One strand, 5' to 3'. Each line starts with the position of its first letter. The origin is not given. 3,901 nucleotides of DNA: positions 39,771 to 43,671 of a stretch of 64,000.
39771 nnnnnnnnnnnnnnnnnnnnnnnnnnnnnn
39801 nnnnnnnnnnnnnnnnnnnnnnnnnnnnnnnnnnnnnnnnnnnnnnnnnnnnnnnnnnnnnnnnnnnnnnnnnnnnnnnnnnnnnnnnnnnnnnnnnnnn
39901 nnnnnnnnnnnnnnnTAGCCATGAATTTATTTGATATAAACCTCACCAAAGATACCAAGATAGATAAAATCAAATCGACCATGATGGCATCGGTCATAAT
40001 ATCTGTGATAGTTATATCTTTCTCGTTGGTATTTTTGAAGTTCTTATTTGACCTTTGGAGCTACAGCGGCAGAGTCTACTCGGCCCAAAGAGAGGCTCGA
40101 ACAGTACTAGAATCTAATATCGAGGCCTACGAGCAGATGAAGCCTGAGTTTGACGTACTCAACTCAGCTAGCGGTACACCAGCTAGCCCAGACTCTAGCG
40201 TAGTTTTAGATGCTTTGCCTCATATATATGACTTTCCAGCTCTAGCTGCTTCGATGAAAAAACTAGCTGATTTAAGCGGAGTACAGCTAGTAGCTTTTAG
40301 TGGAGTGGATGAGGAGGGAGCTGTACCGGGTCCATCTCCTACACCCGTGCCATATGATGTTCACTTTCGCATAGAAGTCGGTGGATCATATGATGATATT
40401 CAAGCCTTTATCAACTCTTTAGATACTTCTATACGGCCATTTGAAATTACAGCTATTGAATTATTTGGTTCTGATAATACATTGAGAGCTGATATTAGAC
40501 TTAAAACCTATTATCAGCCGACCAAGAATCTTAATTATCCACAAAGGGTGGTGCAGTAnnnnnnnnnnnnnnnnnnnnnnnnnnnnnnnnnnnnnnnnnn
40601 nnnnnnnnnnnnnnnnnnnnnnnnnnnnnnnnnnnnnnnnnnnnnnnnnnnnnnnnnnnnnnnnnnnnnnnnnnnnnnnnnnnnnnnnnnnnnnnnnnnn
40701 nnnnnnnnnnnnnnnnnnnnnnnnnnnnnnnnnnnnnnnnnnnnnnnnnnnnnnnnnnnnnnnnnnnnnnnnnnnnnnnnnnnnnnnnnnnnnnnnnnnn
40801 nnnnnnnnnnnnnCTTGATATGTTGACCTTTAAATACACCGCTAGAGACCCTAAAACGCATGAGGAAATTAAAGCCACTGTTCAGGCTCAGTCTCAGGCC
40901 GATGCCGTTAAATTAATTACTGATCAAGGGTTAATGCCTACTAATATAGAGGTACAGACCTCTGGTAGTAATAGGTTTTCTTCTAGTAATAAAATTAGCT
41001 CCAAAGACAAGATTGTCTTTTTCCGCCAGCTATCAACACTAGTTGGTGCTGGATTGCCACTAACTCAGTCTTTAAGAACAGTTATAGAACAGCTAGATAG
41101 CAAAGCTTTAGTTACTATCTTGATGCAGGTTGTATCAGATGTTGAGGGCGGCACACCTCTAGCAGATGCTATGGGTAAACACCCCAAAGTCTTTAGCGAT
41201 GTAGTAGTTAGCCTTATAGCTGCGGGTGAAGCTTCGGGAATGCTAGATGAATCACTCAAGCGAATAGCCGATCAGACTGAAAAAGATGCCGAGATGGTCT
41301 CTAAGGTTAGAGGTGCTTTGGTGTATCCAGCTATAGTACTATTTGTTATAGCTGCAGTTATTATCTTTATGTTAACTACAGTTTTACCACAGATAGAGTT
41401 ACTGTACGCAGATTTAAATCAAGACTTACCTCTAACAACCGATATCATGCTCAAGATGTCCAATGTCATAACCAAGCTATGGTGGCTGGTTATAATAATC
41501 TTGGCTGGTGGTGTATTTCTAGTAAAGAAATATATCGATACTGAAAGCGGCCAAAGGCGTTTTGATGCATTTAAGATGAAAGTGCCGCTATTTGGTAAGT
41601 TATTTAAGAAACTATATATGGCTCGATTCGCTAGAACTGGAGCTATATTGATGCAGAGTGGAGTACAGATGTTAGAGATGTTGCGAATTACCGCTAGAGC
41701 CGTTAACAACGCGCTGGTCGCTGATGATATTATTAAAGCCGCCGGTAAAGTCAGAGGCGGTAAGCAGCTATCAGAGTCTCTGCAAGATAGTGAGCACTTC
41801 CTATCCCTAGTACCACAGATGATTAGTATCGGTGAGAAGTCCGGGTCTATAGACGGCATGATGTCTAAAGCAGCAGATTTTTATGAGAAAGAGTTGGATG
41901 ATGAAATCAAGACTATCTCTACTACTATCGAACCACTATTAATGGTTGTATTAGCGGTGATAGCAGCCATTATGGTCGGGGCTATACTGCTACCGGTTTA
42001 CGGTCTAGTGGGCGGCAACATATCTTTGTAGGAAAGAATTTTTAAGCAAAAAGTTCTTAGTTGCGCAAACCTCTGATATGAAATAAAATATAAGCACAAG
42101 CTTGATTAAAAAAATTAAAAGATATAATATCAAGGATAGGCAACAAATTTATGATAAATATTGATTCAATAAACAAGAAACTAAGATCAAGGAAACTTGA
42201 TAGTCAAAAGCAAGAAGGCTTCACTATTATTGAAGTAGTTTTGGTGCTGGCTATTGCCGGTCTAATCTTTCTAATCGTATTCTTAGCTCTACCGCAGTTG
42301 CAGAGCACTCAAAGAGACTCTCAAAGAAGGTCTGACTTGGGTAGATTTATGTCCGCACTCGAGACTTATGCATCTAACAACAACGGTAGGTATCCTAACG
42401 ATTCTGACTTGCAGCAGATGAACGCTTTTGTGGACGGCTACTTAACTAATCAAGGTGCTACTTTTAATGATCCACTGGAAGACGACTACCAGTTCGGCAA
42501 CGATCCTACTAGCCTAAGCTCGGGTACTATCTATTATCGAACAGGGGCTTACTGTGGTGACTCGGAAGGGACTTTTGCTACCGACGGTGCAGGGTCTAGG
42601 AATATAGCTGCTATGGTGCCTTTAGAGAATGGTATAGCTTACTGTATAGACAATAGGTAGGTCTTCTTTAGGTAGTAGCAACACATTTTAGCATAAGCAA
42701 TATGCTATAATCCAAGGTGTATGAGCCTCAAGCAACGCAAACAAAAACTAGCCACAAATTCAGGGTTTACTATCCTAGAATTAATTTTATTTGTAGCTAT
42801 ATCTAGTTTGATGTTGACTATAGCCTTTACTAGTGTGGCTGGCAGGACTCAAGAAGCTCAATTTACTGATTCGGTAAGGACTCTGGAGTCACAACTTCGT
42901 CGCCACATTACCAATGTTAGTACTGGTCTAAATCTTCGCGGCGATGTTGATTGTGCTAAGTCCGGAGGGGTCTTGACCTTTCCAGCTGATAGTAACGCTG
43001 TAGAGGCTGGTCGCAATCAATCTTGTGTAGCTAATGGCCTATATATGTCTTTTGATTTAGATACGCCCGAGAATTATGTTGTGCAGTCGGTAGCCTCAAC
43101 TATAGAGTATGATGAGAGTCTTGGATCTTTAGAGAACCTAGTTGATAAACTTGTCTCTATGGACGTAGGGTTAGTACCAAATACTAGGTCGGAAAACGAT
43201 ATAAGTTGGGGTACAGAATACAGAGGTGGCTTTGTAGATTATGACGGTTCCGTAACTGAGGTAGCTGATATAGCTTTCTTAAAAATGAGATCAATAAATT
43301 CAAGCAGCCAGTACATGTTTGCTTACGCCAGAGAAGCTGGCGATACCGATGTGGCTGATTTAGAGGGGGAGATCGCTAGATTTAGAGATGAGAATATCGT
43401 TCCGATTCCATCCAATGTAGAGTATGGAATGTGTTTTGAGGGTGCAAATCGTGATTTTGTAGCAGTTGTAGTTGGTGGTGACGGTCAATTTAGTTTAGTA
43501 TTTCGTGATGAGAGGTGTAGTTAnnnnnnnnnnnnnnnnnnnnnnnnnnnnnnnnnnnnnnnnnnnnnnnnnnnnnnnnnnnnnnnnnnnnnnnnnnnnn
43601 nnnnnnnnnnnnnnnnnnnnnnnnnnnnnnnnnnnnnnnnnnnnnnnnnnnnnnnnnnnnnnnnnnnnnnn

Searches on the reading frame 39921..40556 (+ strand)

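Call 3: search_protein_families(library=pfam, proteins=[window:39921-40556:+], max_evalue=0.1)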
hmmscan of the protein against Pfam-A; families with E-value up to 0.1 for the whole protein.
window:39921-40556:+ (212 aa): 1 family
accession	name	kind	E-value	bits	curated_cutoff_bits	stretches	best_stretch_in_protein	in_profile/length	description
PF04350.18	PilO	-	0.0097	16.5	22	1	95-197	42-141/145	Pilus assembly protein, PilO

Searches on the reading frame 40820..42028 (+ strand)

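Call 3: search_protein_families(library=pfam, proteins=[window:40820-42028:+], max_evalue=0.1)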
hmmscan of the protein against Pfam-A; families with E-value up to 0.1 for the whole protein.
window:40820-42028:+ (403 aa): 2 families
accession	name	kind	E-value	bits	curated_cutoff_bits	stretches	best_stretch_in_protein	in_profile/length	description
PF00482.28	T2SSF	-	9.8e-55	184.3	25.2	2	67-190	1-125/125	Type II secretion system (T2SS), protein F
PF13858.11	DUF4199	-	0.027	15.4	32.3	0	323-396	93-161/165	Protein of unknown function (DUF4199)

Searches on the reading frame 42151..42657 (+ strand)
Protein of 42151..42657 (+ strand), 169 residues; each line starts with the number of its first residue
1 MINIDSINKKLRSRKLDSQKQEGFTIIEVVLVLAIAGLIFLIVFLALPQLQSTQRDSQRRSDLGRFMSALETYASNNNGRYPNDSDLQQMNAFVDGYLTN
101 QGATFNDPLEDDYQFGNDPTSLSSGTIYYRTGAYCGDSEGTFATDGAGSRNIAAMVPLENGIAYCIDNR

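Call 3: search_protein_families(library=pfam, proteins=[window:42151-42657:+], max_evalue=0.1)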
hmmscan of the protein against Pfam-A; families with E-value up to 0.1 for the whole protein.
window:42151-42657:+ (169 aa): 1 family
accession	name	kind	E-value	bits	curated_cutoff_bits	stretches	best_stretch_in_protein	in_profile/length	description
PF07963.17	N_methyl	-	2.5e-05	24.1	21.2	1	20-44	3-27/27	Prokaryotic N-terminal methylation motif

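Call 4: search_protein_families(library=ncbifam, proteins=[window:42151-42657:+], max_evalue=0.1)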
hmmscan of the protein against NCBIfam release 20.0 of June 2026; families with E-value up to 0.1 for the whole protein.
window:42151-42657:+ (169 aa): 12 families
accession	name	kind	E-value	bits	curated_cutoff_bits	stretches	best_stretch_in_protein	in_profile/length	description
TIGR01708.2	typeII_sec_gspH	equivalog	6.8e-07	29.4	80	1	21-74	1-51/169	type II secretion system minor pseudopilin GspH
NF007848.0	PRK10557.1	equivalog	2.5e-06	27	120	1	17-68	6-57/192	prepilin peptidase-dependent protein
TIGR01710.1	typeII_sec_gspG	equivalog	3.2e-06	27.2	88.85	1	23-86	2-64/134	type II secretion system major pseudopilin GspG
NF040982.1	ComGD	equivalog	7.3e-05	23.2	70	1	21-78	1-58/139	competence type IV pilus minor pilin ComGD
TIGR02532.1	IV_pilin_GFxxxE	domain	0.00034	20.3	16.3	1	21-43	1-23/24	prepilin-type N-terminal cleavage/methylation domain-containing protein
NF041013.1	T4P_ComGE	equivalog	0.00053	20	49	1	19-63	1-42/83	competence type IV pilus minor pilin ComGE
NF007800.0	PRK10506.1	equivalog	0.00088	19.1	158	1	18-78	5-65/163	prepilin peptidase-dependent protein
NF041775.1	typeIV_PilA_Myxo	equivalog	0.002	18.2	400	1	20-81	9-69/214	type IV pilin protein PilA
NF040999.1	pilin_ComGC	equivalog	0.0022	18.1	75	1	21-62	1-39/84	competence type IV pilus major pilin ComGC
NF041002.1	pilin_ComGF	equivalog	0.0028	17.9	80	1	21-62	1-44/139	competence type IV pilus minor pilin ComGF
NF007862.0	PRK10574.1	equivalog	0.084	13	138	0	19-51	2-31/145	prepilin peptidase-dependent pilin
TIGR02596.1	TIGR02596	subfamily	0.1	12.7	70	0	24-62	1-39/196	Verru_Chthon cassette protein D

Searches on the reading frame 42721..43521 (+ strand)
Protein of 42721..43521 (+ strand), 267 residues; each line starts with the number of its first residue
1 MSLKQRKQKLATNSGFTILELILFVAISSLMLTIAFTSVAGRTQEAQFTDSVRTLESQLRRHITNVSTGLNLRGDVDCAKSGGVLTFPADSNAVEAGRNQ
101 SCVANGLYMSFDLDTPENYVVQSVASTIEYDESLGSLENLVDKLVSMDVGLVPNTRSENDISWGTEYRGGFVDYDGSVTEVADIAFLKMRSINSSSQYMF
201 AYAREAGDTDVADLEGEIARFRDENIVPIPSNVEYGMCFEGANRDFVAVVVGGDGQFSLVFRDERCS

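Call 3: search_protein_families(library=pfam, proteins=[window:42721-43521:+], max_evalue=0.1)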
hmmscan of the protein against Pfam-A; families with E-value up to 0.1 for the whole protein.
window:42721-43521:+ (267 aa): 1 family
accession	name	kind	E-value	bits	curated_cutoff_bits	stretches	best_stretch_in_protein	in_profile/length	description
PF07963.17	N_methyl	-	0.02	14.9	21.2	1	13-36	4-27/27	Prokaryotic N-terminal methylation motif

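Call 4: search_protein_families(library=ncbifam, proteins=[window:42721-43521:+], max_evalue=0.1)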
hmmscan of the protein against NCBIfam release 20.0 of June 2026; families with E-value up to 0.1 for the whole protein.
window:42721-43521:+ (267 aa): 6 families
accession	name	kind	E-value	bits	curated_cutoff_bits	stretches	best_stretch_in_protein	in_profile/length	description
TIGR01708.2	typeII_sec_gspH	equivalog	0.00049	20.1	80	1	14-60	2-48/169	type II secretion system minor pseudopilin GspH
NF006450.0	PRK08776.1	equivalog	0.00091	18.1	730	1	51-164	252-366/405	O-succinylhomoserine (thiol)-lyase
NF007848.0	PRK10557.1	equivalog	0.0043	16.4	120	1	8-71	5-68/192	prepilin peptidase-dependent protein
NF007862.0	PRK10574.1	equivalog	0.0079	16.3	138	1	12-56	3-47/145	prepilin peptidase-dependent pilin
NF040982.1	ComGD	equivalog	0.021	15.2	70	1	14-57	2-45/139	competence type IV pilus minor pilin ComGD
TIGR02596.1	TIGR02596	subfamily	0.021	14.9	70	1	16-59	1-44/196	Verru_Chthon cassette protein D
